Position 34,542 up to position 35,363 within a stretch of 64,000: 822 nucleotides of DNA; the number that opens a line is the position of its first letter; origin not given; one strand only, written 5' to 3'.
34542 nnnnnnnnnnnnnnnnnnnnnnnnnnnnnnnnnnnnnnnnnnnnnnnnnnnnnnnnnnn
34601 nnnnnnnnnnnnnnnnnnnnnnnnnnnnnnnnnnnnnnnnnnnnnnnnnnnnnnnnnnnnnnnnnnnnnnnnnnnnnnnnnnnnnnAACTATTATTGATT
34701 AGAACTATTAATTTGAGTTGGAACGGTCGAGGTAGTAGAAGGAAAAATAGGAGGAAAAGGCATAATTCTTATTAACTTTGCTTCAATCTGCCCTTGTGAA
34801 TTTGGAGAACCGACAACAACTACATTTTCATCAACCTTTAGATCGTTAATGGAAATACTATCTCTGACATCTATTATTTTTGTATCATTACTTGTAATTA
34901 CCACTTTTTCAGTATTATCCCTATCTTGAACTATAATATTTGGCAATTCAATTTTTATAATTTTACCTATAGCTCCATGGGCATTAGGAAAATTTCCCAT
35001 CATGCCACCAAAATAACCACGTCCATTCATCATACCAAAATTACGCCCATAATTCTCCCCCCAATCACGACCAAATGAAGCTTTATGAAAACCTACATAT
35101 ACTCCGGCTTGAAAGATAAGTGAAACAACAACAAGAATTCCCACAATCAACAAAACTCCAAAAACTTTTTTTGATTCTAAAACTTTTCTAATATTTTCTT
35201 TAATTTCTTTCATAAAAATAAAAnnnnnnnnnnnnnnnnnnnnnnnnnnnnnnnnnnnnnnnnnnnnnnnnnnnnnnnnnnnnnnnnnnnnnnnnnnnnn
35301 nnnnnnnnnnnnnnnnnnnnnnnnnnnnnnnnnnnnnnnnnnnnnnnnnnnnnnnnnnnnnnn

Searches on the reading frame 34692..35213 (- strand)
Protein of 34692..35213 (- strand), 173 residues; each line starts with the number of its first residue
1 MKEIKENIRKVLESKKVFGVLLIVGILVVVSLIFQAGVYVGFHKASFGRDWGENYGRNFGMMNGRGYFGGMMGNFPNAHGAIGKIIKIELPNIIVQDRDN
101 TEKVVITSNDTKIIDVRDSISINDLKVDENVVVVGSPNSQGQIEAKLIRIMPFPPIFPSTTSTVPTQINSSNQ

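Call 3: search_protein_families(library=pfam, proteins=[window:34692-35213:-], max_evalue=0.1)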
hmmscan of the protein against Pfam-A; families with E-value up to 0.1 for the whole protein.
window:34692-35213:- (173 aa): 1 family
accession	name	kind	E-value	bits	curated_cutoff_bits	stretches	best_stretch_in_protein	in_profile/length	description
PF18914.6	DUF5666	-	0.032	15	27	1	104-148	18-59/60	Domain of unknown function (DUF5666)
